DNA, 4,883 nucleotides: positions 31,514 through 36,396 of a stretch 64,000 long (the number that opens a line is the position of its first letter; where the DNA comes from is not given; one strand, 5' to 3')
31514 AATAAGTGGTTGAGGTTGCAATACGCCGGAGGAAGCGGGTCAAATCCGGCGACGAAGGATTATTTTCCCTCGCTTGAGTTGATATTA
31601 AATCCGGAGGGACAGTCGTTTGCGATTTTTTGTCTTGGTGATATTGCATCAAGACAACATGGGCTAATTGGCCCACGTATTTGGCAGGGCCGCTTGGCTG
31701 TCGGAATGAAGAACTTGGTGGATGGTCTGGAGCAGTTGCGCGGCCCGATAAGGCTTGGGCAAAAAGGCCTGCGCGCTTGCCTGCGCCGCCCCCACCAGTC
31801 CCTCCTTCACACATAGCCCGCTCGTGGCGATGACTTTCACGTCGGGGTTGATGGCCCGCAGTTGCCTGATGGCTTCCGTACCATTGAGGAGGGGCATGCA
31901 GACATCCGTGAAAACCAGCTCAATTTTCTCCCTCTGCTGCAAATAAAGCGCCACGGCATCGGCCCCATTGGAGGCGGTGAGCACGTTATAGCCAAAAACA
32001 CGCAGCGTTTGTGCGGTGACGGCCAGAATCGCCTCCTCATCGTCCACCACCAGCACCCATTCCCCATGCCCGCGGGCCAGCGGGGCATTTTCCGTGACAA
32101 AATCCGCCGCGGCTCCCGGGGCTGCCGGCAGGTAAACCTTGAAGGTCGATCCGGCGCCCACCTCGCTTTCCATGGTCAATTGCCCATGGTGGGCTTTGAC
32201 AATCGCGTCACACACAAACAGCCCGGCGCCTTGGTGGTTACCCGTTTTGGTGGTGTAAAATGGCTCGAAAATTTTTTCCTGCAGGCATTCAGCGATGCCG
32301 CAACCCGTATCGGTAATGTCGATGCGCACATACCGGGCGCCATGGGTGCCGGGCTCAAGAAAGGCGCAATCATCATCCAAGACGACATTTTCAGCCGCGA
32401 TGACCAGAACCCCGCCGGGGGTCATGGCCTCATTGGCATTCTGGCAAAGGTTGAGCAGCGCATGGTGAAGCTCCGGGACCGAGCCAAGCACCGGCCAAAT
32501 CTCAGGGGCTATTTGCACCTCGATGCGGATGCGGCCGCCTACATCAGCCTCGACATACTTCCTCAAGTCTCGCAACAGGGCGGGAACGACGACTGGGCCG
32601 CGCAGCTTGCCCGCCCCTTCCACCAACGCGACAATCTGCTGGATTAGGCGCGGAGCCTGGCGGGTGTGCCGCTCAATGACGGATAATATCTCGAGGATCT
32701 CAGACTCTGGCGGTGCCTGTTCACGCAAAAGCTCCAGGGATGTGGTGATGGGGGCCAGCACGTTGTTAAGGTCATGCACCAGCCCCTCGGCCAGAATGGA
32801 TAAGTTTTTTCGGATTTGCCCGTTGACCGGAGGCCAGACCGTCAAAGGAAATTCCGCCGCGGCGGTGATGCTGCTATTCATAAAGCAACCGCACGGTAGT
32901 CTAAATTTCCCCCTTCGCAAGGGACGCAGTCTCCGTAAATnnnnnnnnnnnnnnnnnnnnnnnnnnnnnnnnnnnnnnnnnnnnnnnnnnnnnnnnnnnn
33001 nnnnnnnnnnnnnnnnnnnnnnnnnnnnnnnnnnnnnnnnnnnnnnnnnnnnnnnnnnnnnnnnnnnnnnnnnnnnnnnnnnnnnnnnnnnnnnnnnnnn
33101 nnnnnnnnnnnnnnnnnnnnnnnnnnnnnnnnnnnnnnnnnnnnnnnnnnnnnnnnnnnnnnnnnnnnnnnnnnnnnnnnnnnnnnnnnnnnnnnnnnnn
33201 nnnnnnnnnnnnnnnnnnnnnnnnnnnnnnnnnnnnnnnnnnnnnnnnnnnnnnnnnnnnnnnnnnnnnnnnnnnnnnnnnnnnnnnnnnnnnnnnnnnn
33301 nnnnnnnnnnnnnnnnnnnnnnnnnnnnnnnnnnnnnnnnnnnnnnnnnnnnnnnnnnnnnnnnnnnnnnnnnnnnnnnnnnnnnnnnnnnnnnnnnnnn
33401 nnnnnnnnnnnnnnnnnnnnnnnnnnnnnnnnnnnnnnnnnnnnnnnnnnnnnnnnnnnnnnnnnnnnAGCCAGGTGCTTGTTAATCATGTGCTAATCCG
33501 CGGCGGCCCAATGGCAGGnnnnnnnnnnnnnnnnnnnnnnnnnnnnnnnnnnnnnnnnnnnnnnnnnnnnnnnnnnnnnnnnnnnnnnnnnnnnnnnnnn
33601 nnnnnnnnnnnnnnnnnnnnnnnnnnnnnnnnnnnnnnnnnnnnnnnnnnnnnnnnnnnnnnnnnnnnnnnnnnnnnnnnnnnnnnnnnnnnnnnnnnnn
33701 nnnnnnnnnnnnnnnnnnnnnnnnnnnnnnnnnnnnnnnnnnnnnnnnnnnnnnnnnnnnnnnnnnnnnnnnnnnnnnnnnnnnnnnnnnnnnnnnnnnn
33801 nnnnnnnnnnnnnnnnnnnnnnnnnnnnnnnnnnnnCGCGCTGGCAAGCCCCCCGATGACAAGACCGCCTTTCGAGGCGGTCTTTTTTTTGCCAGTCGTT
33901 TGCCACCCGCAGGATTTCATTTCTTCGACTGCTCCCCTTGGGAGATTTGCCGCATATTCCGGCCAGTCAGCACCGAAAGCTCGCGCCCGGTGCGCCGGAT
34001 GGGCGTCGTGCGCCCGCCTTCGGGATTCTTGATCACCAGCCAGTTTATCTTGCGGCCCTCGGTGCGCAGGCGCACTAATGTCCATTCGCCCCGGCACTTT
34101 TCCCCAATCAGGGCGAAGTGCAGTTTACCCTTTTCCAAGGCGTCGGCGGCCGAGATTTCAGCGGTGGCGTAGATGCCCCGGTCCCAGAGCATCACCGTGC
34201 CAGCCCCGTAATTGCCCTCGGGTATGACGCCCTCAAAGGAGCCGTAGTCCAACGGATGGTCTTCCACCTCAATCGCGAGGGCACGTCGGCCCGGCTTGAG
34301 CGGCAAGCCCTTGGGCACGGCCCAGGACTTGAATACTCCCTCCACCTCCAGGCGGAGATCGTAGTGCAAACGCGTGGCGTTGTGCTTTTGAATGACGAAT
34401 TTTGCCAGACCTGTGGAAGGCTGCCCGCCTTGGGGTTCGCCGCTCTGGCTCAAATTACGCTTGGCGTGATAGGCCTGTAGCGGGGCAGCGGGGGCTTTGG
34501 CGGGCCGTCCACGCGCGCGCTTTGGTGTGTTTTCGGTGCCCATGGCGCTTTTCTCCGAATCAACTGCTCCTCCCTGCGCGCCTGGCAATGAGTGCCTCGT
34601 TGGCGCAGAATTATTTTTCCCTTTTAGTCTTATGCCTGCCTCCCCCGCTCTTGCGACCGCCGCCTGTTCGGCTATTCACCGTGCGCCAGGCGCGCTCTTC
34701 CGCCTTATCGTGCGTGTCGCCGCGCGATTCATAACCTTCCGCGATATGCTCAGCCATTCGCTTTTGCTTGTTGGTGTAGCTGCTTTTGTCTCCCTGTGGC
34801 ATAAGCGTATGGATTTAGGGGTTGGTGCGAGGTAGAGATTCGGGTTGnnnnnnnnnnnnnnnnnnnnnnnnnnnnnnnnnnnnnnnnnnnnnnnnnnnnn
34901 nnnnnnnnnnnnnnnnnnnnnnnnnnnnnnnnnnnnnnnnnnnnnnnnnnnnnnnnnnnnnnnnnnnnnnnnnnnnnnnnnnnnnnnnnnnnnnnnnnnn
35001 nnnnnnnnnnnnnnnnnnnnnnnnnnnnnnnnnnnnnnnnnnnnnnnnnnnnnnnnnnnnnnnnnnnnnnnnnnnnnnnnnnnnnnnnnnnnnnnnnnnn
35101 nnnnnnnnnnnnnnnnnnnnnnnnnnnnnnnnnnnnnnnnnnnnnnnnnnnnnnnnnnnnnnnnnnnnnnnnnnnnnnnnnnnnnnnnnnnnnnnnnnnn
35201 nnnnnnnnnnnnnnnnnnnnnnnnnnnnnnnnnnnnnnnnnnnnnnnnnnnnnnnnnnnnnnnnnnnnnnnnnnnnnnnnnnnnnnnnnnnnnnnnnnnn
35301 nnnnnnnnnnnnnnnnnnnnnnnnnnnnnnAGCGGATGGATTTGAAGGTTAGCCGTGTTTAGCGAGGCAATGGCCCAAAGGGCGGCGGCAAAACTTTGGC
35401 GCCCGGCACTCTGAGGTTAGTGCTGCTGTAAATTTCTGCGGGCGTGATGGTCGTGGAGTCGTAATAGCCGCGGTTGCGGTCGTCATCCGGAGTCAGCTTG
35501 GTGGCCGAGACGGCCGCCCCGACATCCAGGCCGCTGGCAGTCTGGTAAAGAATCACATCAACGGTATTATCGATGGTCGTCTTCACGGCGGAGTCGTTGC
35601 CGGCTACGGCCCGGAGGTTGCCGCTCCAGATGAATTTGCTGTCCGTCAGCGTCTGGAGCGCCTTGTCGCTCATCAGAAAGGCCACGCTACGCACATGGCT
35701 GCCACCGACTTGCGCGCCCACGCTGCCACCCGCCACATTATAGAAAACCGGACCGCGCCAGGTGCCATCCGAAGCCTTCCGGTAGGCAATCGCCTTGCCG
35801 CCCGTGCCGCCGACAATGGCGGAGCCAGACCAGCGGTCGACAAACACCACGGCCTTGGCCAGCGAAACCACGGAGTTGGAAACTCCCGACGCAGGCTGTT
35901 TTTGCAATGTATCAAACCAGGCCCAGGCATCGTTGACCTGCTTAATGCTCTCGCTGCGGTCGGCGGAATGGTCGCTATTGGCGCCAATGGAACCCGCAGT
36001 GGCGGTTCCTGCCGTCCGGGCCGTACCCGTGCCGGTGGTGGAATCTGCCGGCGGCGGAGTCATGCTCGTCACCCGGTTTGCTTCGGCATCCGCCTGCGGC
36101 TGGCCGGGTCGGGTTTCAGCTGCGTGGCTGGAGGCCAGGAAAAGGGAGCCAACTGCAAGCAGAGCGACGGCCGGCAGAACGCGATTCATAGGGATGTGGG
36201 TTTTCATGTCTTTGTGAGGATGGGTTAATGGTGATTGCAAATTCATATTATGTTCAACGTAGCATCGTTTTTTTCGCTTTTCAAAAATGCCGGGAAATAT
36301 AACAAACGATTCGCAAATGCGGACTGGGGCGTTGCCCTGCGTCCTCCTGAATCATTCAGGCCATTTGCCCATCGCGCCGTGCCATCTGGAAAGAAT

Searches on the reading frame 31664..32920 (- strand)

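Call 20: search_protein_families(library=pfam, proteins=[window:31664-32920:-], max_evalue=0.001)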
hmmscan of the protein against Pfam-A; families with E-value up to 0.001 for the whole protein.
window:31664-32920:- (418 aa): 3 families
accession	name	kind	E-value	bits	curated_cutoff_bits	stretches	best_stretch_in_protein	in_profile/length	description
PF00072.30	Response_reg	-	2.7e-21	76.2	30.2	1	289-400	1-110/111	Response regulator receiver domain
PF02518.31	HATPase_c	-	6.4e-20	72.1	26.4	1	149-267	4-110/111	Histidine kinase-, DNA gyrase B-, and HSP90-like ATPase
PF00512.31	HisKA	-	5.7e-06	26.7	26.9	1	43-99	5-60/66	His Kinase A (phospho-acceptor) domain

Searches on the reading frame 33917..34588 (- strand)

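Call 20: search_protein_families(library=pfam, proteins=[window:33917-34588:-], max_evalue=0.001)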
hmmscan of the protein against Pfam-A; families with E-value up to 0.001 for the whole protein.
window:33917-34588:- (223 aa): 1 family
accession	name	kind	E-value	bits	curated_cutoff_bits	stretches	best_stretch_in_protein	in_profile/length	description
PF13298.12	LigD_N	-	2.6e-42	143.7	31.1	1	67-173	1-107/107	DNA Ligase D 3'-phosphoesterase domain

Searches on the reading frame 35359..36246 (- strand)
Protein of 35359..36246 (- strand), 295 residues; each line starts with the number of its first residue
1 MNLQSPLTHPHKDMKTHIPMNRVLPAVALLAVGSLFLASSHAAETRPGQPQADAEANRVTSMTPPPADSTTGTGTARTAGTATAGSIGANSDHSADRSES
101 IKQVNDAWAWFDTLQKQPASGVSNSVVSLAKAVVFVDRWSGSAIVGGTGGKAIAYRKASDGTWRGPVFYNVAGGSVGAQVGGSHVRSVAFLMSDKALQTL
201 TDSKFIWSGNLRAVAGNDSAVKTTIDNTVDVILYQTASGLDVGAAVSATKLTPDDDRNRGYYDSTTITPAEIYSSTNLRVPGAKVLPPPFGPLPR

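Call 20: search_protein_families(library=pfam, proteins=[window:35359-36246:-], max_evalue=0.001)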
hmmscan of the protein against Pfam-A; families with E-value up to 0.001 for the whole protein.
window:35359-36246:- (295 aa): 1 family
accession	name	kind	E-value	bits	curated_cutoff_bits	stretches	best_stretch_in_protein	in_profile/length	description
PF04366.17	Ysc84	-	5.6e-15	55.6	25.1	1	173-277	2-111/127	Las17-binding protein actin regulator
